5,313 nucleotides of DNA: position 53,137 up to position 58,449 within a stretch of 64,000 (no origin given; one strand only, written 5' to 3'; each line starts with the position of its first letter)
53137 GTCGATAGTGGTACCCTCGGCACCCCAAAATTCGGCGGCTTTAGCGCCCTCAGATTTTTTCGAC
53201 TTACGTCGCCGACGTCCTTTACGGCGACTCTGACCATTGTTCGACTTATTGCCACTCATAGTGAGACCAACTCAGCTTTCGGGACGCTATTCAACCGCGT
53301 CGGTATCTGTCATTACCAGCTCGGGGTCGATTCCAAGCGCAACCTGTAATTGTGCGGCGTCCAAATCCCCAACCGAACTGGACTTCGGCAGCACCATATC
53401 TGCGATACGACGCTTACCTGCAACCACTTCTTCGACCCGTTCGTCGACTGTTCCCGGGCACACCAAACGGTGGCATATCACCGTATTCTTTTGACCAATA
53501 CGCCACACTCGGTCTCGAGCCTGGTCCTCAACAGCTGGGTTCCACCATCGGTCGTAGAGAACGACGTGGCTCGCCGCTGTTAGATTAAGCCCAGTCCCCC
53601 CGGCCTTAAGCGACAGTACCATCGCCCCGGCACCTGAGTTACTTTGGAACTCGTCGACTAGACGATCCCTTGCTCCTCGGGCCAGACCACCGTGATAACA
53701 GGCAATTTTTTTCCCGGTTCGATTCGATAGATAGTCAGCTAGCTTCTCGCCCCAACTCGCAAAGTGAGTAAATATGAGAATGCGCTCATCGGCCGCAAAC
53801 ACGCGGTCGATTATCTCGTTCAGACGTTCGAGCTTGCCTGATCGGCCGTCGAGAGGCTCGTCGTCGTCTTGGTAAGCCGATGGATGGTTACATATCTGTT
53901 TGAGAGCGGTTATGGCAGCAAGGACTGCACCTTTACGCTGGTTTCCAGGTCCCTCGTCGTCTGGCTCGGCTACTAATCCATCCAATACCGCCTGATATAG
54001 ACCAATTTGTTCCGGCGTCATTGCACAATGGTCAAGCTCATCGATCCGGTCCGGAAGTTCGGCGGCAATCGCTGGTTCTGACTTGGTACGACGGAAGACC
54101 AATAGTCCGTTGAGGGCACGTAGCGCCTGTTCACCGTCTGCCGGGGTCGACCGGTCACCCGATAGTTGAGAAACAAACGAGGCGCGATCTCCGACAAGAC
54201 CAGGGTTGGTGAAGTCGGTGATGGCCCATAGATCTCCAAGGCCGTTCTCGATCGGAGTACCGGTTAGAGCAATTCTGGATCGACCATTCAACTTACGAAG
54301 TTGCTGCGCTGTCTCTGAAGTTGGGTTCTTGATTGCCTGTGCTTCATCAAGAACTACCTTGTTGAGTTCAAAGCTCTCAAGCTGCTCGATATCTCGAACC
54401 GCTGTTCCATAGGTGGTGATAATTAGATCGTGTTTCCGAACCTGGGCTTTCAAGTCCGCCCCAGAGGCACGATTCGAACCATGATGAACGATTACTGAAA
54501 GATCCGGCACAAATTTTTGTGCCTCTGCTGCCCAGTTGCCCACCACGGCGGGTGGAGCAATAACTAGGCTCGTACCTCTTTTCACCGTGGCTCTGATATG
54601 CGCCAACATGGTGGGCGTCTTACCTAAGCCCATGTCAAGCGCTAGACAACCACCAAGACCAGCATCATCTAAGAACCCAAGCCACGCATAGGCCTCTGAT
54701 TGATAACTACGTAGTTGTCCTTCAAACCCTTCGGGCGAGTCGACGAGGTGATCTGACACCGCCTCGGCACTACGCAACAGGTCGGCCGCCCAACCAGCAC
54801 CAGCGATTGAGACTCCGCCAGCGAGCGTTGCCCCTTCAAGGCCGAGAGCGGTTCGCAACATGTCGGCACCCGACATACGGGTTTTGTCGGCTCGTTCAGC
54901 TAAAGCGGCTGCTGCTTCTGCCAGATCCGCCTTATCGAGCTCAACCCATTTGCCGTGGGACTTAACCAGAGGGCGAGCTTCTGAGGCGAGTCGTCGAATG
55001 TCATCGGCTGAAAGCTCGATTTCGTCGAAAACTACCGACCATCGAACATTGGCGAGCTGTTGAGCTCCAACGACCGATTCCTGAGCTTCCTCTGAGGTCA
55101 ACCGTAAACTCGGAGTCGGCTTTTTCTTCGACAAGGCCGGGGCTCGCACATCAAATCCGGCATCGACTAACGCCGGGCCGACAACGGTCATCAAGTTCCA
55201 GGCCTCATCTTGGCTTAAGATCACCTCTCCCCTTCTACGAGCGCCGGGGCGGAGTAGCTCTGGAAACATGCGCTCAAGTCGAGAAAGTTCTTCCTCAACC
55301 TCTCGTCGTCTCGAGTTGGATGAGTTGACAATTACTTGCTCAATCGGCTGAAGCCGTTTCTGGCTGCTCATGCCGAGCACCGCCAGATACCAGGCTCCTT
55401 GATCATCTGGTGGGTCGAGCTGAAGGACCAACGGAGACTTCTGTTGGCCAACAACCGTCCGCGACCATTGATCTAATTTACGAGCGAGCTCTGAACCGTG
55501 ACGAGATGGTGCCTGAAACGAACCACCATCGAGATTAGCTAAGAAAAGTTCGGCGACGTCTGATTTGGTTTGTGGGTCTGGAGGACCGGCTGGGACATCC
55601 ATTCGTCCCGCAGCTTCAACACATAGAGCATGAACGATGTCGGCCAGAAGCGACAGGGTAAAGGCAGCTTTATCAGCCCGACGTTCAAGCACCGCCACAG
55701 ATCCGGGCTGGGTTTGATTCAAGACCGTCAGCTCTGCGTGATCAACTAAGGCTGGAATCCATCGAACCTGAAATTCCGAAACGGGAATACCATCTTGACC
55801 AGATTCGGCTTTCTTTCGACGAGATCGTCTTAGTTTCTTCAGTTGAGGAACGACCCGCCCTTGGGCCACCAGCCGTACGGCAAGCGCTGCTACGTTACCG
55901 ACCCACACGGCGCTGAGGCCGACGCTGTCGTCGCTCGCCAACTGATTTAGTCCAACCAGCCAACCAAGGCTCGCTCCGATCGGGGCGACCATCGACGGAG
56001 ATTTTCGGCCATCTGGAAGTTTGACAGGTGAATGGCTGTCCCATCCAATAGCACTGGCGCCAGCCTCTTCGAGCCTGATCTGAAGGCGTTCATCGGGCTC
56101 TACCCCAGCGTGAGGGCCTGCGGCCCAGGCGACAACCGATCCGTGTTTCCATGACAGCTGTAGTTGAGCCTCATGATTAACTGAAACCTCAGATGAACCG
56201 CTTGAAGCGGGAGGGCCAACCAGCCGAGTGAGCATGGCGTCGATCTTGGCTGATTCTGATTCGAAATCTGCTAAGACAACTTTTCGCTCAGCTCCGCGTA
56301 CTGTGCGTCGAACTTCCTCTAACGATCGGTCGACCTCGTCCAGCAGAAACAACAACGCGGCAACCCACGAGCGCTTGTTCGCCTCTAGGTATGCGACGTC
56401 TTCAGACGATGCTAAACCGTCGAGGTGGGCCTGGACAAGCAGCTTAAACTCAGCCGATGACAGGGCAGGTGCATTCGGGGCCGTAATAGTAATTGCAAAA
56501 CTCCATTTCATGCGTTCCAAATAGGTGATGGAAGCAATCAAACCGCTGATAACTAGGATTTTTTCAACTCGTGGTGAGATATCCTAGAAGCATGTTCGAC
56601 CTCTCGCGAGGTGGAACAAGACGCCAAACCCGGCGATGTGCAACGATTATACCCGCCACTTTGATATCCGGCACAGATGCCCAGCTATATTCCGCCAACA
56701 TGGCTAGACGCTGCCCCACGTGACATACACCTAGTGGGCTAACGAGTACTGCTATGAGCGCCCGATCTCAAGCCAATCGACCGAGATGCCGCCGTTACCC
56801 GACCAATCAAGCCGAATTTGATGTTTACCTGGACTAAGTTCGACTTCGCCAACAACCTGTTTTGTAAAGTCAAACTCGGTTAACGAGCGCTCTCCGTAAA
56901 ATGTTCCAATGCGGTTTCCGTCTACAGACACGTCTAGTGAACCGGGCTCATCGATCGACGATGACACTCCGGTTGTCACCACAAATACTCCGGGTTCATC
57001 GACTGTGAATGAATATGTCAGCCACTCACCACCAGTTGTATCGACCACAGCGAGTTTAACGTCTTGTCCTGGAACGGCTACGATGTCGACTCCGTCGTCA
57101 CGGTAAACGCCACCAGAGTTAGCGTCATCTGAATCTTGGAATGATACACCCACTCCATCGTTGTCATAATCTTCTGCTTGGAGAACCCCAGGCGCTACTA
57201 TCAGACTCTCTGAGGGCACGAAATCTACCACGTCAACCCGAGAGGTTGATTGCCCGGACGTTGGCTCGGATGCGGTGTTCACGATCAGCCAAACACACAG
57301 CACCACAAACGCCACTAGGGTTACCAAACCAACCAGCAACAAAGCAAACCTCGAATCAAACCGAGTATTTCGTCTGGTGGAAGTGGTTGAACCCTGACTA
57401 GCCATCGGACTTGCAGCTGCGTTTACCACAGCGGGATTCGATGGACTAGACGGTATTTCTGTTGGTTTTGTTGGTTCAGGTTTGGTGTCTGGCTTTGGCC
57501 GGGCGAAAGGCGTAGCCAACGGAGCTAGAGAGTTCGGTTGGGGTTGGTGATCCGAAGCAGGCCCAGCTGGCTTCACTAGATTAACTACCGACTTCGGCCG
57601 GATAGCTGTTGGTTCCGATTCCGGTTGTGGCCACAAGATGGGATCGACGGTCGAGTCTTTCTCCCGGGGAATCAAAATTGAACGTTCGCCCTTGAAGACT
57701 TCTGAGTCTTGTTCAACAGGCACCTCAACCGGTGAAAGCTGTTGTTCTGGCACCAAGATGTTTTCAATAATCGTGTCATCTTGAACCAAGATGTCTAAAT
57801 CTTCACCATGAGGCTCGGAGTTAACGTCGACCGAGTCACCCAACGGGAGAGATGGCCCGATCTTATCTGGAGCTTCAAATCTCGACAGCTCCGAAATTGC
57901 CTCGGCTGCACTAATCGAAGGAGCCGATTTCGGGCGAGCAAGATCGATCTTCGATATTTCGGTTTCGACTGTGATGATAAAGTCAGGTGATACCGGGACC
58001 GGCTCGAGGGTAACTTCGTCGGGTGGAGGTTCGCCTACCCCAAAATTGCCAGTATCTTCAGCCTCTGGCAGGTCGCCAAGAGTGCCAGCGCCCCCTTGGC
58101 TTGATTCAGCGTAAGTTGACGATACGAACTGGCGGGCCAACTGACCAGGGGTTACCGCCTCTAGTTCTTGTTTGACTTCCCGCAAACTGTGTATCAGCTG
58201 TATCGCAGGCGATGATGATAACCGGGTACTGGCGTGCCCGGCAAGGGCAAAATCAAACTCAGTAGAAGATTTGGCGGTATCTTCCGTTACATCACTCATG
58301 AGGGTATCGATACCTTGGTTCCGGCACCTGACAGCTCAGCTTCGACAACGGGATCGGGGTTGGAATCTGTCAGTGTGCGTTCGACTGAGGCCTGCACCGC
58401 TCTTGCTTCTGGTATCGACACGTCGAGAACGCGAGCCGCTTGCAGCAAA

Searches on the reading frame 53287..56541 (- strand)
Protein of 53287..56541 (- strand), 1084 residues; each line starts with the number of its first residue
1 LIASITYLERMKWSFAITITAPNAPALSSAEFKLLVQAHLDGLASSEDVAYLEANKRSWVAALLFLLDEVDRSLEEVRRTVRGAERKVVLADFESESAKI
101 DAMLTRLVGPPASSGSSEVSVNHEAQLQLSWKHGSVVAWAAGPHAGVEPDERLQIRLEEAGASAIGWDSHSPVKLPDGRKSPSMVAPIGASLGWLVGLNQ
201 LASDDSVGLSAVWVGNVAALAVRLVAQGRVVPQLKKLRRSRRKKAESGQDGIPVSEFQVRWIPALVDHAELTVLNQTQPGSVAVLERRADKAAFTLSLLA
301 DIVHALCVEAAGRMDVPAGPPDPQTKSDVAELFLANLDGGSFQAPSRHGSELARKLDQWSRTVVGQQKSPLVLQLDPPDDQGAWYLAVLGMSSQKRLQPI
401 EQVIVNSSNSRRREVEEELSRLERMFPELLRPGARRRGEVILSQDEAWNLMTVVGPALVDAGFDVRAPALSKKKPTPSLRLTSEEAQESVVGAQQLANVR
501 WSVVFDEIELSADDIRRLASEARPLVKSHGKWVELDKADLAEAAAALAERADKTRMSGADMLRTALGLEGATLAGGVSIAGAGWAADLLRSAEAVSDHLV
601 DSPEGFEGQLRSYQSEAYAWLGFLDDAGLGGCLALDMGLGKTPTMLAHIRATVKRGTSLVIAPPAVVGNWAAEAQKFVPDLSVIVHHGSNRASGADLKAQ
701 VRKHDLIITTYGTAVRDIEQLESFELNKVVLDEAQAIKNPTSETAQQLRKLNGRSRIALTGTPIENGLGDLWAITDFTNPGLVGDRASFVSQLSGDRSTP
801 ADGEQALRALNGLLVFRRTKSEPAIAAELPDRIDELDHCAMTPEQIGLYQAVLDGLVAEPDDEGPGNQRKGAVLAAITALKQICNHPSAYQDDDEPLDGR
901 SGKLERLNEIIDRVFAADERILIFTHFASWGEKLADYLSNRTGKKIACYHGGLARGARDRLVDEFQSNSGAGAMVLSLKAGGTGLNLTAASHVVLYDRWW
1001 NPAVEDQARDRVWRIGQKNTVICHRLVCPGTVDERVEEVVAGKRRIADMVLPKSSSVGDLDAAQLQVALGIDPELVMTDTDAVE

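Call 27: search_protein_families(library=pfam, proteins=[window:53287-56541:-], max_evalue=0.00001)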
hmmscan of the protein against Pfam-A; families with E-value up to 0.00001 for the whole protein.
window:53287-56541:- (1084 aa): 4 families
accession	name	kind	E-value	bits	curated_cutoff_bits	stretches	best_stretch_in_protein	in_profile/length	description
PF00176.29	SNF2-rel_dom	-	1.9e-52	178.6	24.9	1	613-888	1-289/290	SNF2-related domain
PF12419.13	DUF3670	-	5e-26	91.4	27.6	1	440-566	6-136/136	SNF2 Helicase protein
PF00271.37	Helicase_C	-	2.5e-20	73.2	23.5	1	903-1016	2-110/110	Helicase conserved C-terminal domain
PF04851.21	ResIII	-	2.1e-06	28.2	22.5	1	609-764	3-163/164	Type III restriction enzyme, res subunit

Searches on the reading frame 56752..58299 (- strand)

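Call 27: search_protein_families(library=pfam, proteins=[window:56752-58299:-], max_evalue=0.00001)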
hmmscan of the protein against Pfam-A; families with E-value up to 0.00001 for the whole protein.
window:56752-58299:- (515 aa): 1 family
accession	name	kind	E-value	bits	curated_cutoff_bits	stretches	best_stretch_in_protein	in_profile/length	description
PF03422.21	CBM_6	-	1.9e-06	28.6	28.9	1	403-512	10-123/125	Carbohydrate binding module (family 6)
